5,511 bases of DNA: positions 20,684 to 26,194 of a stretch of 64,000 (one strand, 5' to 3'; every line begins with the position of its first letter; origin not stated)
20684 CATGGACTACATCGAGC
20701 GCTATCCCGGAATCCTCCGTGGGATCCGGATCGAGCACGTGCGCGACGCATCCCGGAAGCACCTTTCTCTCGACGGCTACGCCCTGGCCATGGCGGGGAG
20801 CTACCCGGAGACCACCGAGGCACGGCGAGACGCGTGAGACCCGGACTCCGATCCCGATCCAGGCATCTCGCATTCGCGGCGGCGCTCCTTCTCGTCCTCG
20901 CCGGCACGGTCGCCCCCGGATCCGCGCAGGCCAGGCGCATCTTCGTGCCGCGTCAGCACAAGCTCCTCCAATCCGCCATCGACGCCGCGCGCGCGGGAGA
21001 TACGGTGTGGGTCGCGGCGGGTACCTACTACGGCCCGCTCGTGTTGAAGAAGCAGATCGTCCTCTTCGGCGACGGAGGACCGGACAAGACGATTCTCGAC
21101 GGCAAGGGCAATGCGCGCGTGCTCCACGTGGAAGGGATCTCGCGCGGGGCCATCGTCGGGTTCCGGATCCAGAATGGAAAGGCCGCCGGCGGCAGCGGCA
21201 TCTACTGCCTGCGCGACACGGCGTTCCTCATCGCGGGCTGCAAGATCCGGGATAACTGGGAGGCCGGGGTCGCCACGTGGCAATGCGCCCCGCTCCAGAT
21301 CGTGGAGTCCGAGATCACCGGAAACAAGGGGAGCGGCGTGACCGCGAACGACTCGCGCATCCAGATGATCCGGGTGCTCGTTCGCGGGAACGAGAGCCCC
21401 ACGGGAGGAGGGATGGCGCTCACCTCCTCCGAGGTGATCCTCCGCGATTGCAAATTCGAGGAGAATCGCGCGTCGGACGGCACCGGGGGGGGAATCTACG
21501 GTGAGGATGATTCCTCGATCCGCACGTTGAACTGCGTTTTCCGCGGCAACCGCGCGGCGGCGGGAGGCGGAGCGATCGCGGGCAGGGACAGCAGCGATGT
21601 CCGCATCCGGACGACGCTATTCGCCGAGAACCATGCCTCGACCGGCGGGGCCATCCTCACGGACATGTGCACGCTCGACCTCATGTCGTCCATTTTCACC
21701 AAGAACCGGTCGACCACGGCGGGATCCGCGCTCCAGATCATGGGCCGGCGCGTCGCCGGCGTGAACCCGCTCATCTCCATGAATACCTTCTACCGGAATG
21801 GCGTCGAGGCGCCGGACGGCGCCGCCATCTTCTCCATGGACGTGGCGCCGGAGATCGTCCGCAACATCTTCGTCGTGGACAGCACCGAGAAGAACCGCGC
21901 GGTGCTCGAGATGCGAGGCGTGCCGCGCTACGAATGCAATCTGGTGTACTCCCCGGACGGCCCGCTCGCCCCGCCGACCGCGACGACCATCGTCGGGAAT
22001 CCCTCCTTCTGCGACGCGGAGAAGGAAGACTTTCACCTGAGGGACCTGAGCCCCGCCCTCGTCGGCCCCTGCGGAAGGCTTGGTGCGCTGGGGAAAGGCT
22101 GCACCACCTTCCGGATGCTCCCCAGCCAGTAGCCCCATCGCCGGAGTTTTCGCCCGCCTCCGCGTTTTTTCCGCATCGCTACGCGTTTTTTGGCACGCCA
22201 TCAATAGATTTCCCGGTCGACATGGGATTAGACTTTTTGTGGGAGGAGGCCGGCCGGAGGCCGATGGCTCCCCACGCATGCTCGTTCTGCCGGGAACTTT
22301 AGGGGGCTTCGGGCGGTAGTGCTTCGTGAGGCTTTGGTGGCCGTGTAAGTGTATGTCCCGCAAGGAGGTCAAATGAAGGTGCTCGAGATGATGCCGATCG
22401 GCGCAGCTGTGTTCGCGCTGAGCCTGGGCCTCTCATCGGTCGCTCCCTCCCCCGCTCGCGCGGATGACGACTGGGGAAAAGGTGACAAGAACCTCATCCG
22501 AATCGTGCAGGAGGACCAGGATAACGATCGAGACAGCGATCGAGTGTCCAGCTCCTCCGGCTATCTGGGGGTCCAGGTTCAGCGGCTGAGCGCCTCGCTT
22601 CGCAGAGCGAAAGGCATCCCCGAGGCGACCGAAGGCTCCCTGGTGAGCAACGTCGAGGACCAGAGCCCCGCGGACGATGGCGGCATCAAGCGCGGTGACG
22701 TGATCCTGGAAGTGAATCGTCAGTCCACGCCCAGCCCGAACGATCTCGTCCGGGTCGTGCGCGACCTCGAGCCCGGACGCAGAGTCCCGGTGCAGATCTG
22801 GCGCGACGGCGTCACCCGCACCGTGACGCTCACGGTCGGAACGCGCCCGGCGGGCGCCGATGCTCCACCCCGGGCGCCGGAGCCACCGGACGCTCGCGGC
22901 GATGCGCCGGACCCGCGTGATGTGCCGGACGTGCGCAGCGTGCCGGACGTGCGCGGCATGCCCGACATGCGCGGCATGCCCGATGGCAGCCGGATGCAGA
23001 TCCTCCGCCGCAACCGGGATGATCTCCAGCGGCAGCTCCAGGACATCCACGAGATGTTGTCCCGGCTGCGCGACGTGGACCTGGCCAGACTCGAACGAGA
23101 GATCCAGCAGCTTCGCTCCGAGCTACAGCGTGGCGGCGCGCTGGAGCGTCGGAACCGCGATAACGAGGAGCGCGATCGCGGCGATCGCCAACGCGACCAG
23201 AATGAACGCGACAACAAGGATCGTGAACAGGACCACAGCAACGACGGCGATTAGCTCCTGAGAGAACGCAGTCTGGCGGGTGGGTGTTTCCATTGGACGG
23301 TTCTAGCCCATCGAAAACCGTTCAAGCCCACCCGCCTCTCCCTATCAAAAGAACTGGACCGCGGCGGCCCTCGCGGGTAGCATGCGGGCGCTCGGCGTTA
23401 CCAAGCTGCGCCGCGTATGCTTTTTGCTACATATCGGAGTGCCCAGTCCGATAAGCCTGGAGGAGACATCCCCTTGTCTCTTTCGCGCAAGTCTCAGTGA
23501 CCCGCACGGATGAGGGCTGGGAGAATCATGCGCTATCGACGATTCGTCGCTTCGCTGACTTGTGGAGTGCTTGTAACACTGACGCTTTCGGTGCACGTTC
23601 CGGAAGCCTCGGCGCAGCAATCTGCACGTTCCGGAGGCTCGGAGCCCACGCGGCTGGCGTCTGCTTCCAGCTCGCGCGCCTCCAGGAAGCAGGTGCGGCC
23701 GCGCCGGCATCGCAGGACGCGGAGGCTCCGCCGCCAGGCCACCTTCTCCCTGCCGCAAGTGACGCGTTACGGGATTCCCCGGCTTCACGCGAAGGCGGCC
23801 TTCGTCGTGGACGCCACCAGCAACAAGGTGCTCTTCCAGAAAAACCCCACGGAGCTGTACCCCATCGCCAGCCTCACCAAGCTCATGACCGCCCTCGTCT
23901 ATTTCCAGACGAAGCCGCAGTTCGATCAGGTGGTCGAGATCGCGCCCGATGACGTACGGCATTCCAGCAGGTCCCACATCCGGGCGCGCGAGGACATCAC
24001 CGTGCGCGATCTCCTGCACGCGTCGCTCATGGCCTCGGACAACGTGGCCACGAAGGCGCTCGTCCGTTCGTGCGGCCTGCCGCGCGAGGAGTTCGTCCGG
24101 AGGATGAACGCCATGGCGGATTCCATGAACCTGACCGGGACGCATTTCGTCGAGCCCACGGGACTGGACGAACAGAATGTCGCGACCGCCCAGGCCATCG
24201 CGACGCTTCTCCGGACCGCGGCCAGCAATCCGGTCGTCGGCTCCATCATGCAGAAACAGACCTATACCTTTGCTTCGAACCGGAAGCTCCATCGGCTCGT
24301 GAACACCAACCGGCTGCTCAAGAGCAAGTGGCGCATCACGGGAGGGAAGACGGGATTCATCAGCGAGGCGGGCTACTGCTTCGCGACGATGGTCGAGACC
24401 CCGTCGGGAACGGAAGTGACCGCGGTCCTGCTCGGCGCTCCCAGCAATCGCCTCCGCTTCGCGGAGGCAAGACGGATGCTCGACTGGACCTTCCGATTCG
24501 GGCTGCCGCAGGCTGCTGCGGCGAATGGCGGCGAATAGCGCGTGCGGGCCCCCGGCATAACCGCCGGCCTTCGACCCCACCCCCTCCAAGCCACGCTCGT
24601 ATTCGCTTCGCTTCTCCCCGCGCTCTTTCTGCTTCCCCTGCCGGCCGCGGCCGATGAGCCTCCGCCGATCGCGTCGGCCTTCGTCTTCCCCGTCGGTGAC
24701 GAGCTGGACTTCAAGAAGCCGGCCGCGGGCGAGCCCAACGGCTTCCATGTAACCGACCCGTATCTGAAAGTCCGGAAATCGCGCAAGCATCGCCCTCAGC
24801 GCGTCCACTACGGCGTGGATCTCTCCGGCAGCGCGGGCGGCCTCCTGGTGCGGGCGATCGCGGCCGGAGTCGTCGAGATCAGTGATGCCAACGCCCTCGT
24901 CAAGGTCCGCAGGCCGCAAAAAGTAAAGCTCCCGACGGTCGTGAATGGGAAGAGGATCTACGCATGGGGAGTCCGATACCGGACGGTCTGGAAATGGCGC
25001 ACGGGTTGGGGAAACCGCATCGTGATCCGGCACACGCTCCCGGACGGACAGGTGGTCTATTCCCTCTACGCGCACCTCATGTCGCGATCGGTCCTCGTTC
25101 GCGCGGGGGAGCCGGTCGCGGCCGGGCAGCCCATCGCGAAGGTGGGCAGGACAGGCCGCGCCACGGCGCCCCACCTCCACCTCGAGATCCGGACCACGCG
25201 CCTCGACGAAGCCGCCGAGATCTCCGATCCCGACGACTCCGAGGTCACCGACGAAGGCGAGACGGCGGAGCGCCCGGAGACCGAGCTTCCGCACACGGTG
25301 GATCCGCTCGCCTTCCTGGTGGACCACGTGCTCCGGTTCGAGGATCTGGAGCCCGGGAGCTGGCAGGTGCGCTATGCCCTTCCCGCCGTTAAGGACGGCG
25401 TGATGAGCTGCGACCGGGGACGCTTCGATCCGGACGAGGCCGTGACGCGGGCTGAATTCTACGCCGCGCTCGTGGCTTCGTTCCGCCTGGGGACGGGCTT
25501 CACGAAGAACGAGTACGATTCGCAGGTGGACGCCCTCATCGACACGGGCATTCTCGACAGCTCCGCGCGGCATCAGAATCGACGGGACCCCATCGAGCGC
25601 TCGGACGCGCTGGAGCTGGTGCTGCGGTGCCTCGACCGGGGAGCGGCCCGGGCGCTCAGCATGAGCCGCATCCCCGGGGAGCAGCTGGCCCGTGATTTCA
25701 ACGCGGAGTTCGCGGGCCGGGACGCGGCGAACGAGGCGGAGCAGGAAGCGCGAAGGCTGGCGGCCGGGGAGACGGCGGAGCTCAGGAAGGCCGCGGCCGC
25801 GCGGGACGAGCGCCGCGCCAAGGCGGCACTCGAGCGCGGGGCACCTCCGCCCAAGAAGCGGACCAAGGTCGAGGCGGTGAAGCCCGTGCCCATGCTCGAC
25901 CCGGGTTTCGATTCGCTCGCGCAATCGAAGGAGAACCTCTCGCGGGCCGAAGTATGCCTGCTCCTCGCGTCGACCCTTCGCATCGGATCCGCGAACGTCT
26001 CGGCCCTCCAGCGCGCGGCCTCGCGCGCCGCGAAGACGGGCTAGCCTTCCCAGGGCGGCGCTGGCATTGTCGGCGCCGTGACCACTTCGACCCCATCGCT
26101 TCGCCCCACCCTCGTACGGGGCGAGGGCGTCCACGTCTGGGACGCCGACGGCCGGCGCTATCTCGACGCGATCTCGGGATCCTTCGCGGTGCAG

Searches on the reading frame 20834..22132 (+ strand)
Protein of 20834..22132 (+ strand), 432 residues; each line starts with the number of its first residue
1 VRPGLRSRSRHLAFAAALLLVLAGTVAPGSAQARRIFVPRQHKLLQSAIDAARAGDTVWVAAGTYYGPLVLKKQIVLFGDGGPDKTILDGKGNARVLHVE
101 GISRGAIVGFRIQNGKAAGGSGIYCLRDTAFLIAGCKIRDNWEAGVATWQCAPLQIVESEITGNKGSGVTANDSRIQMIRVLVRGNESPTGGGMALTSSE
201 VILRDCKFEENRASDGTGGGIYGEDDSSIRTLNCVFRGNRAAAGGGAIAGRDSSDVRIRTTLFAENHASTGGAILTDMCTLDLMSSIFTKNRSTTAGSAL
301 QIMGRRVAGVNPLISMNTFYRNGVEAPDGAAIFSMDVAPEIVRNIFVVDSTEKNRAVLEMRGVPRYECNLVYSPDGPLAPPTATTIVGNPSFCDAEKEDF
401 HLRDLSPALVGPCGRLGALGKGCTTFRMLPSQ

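Call 52: search_protein_families(library=pfam, proteins=[window:20834-22132:+], max_evalue=0.00001)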
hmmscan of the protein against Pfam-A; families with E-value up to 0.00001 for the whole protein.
window:20834-22132:+ (432 aa): 4 families
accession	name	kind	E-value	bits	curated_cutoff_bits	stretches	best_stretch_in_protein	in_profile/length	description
PF13229.12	Beta_helix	-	8.1e-19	68.2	25.9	2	113-244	19-139/158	Right handed beta helix region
PF02415.23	Chlam_PMP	-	5e-09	35.9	20.6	0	233-250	1-18/19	Chlamydia polymorphic membrane protein (Chlamydia_PMP) repeat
PF05048.19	NosD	-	7.1e-06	26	23.6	0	119-269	15-150/212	Periplasmic copper-binding protein (NosD)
PF12708.12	Pect-lyase_RHGA_epim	-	9.7e-06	26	27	0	43-217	19-186/213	Rhamnogalacturonase A/epimerase, pectate lyase-like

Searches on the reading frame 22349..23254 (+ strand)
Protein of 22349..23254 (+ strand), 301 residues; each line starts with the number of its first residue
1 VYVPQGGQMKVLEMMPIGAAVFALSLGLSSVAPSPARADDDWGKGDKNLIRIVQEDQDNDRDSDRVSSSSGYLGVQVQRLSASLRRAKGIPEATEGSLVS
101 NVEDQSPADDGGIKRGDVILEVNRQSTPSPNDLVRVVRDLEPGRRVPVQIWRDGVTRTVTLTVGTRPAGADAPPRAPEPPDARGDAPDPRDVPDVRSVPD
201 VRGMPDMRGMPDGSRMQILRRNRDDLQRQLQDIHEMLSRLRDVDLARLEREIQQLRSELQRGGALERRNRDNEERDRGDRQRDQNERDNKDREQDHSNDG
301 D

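Call 52: search_protein_families(library=pfam, proteins=[window:22349-23254:+], max_evalue=0.00001)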
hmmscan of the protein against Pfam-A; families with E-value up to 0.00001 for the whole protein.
window:22349-23254:+ (301 aa): 3 families
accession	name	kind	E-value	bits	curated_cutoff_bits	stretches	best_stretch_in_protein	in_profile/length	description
PF13180.12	PDZ_2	-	1.4e-14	54.6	27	1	71-163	1-80/80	PDZ domain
PF17820.7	PDZ_6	-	5.3e-11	42.5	27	1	99-152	2-54/54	PDZ domain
PF00595.29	PDZ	-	2.8e-08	34.5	23.2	1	69-130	8-60/81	PDZ domain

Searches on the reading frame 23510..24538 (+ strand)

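Call 52: search_protein_families(library=pfam, proteins=[window:23510-24538:+], max_evalue=0.00001)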
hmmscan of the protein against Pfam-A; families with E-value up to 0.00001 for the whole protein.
window:23510-24538:+ (342 aa): 2 families
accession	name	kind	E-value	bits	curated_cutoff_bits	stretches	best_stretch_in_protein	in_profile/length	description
PF00768.25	Peptidase_S11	-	3.7e-45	154.7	27.6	1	89-311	7-238/239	D-alanyl-D-alanine carboxypeptidase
PF13354.11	Beta-lactamase2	-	2.2e-16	60.3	22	1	99-302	4-207/214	Beta-lactamase enzyme family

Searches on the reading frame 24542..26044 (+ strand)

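Call 52: search_protein_families(library=pfam, proteins=[window:24542-26044:+], max_evalue=0.00001)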
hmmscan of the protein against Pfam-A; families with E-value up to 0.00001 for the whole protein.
window:24542-26044:+ (500 aa): 1 family
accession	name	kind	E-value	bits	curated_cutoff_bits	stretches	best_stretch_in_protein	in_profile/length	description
PF01551.29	Peptidase_M23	-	5.1e-19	68.7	28.7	1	149-219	26-90/96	Peptidase family M23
